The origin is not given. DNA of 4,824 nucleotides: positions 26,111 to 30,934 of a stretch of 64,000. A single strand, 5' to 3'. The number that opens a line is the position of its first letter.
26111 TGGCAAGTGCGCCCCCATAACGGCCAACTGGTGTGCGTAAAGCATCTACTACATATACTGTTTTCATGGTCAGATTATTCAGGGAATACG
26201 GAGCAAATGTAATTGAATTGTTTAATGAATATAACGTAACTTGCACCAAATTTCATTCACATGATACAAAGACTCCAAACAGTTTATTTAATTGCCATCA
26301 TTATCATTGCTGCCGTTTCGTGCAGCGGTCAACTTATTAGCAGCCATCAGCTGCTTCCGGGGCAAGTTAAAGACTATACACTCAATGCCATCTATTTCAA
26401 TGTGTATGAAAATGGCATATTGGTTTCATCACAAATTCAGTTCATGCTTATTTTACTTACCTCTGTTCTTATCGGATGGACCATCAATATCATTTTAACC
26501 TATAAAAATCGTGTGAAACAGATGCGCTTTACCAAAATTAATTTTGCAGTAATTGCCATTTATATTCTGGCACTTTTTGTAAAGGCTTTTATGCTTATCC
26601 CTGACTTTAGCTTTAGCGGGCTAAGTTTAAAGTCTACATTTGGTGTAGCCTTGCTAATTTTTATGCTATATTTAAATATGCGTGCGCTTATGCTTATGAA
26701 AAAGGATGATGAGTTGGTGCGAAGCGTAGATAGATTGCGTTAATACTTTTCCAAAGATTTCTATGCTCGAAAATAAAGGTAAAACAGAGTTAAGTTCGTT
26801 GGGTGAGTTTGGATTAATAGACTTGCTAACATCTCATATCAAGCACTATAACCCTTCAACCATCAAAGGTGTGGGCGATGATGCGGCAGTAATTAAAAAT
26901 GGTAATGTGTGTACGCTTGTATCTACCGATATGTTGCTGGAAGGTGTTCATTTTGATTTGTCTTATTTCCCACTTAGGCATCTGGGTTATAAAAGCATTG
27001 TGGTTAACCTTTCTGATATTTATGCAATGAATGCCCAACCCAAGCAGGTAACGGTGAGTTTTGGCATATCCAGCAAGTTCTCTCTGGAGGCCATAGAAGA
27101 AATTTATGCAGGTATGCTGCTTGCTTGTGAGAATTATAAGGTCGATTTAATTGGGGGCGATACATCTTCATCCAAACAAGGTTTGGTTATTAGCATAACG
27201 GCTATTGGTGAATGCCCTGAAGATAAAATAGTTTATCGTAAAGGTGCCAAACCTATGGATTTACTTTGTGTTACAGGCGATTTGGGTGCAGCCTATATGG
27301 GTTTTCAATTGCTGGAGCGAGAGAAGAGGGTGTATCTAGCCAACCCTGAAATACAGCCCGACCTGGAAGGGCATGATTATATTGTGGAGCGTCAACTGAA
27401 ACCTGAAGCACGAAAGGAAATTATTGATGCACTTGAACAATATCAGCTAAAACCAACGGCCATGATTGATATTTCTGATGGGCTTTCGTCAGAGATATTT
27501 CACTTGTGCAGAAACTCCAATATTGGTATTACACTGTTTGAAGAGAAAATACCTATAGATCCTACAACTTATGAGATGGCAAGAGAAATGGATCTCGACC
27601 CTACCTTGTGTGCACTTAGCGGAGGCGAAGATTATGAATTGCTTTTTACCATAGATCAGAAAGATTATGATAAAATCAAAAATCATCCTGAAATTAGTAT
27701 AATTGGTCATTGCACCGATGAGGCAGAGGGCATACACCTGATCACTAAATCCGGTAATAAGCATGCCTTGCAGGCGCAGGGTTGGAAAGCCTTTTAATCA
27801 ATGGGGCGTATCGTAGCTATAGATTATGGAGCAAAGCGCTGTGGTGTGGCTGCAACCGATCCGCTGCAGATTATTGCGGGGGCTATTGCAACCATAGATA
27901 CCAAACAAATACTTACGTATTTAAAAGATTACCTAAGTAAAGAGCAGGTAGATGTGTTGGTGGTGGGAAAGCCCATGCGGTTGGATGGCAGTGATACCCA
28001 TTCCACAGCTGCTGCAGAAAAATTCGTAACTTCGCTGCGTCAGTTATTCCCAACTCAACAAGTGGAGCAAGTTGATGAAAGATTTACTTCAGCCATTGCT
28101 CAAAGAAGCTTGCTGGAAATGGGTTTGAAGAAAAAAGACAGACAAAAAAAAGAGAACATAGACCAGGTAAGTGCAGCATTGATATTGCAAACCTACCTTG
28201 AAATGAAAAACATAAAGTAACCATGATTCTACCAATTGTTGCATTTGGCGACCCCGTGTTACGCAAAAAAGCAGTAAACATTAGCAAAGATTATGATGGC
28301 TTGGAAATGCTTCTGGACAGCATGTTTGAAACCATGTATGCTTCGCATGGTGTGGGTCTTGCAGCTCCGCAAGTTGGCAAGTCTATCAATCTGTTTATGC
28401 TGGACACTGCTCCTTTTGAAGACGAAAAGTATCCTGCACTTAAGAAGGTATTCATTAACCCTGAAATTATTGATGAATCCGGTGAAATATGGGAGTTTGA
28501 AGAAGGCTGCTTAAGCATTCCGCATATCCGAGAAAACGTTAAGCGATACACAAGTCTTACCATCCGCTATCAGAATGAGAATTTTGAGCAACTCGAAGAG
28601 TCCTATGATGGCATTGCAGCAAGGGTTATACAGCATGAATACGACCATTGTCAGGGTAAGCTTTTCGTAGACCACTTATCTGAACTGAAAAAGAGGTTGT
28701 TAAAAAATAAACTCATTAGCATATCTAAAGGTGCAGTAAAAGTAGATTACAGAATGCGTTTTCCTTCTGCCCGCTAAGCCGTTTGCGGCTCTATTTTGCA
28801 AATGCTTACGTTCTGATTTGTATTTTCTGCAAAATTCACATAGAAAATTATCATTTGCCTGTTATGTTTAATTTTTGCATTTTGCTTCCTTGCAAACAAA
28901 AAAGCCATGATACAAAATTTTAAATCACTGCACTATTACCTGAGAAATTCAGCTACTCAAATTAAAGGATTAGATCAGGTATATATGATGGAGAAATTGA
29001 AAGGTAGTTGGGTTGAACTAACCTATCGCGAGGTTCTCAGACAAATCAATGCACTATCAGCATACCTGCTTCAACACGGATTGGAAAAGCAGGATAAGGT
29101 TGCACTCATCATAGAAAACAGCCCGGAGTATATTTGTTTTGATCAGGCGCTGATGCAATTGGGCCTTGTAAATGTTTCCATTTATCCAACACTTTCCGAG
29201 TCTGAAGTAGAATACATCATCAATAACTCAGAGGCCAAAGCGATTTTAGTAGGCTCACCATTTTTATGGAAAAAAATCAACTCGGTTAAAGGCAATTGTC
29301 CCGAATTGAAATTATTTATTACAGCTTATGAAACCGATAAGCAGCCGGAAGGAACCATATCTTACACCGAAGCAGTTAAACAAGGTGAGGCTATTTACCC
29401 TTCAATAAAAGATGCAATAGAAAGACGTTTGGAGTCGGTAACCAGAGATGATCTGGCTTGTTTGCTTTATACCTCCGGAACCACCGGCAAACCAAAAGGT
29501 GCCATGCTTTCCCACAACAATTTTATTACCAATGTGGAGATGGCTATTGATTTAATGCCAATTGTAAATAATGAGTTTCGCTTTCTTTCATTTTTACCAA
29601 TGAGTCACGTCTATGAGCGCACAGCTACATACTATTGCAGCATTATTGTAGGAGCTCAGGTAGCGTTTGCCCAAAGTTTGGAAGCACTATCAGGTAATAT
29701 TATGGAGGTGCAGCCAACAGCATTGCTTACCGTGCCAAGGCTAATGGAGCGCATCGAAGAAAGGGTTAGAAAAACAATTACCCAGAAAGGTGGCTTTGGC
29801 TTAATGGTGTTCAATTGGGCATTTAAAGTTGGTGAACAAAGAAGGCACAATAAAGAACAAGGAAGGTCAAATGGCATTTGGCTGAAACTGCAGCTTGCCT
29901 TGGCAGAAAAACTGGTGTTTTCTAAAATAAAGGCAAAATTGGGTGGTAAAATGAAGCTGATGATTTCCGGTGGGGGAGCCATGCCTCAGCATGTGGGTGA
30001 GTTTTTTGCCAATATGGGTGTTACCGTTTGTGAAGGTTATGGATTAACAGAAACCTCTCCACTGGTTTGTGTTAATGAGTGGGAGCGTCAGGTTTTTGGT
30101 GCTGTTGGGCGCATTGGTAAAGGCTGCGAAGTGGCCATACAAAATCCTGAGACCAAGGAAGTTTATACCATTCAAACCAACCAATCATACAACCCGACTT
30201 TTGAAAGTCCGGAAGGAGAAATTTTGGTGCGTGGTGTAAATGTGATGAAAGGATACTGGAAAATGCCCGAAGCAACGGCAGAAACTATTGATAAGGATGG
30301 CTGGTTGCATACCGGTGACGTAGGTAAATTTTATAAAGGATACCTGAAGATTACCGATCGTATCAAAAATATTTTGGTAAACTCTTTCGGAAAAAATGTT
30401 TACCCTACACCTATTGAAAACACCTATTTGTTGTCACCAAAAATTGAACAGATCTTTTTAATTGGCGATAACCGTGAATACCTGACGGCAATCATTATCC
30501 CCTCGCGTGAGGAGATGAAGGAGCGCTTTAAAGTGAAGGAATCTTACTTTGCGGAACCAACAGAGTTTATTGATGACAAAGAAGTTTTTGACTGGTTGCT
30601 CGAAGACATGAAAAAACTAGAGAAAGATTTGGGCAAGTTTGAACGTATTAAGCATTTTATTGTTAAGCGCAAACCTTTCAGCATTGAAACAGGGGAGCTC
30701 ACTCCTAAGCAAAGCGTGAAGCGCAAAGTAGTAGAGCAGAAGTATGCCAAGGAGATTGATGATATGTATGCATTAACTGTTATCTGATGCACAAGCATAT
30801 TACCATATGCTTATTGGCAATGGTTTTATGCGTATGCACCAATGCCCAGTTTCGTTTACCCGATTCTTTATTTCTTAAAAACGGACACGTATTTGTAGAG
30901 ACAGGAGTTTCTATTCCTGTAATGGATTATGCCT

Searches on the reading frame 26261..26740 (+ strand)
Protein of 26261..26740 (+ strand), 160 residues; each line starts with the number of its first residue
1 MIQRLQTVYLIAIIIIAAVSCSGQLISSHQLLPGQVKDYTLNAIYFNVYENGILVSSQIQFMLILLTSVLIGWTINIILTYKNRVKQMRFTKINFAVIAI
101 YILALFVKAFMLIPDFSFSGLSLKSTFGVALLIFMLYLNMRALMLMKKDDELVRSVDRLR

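Call 27: search_protein_families(library=pfam, proteins=[window:26261-26740:+], max_evalue=0.0001)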
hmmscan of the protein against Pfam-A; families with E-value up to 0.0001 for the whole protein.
window:26261-26740:+ (160 aa): 1 family
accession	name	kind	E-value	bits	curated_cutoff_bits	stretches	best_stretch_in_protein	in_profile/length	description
PF14126.11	DUF4293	-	2.3e-19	70.6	27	1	2-159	1-153/153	Domain of unknown function (DUF4293)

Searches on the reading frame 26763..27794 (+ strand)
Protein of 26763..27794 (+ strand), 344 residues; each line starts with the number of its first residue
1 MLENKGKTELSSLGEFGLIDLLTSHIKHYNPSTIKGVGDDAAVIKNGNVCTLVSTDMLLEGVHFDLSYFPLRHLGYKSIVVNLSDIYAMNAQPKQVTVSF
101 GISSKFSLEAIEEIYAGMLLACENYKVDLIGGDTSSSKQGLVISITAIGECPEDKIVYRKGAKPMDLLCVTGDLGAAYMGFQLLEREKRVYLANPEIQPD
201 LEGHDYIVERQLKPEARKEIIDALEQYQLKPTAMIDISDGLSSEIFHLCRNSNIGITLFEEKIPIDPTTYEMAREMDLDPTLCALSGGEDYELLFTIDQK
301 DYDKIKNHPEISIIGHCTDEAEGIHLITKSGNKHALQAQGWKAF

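Call 27: search_protein_families(library=pfam, proteins=[window:26763-27794:+], max_evalue=0.0001)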
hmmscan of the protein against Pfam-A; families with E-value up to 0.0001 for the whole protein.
window:26763-27794:+ (344 aa): 1 family
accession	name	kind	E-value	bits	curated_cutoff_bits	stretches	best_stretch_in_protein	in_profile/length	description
PF00586.29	AIRS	-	4.6e-27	95.1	24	1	38-150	1-111/112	AIR synthase related protein, N-terminal domain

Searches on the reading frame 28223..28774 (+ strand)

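Call 27: search_protein_families(library=pfam, proteins=[window:28223-28774:+], max_evalue=0.0001)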
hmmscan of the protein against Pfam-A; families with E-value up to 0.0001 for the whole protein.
window:28223-28774:+ (184 aa): 1 family
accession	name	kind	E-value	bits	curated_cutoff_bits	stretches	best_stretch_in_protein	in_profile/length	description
PF01327.26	Pep_deformylase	-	7.8e-52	175.4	22.8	1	3-157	2-155/156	Polypeptide deformylase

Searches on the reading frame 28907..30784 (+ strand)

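Call 27: search_protein_families(library=pfam, proteins=[window:28907-30784:+], max_evalue=0.0001)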
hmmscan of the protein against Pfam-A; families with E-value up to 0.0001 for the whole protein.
window:28907-30784:+ (626 aa): 2 families
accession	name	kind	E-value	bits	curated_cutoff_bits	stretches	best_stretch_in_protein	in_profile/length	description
PF00501.34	AMP-binding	-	2.3e-78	264.1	29.9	1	33-451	17-384/384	AMP-binding enzyme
PF23562.2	AMP-binding_C_3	-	2.9e-13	50.7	20.8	1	488-622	2-121/124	AMP-binding enzyme C-terminal domain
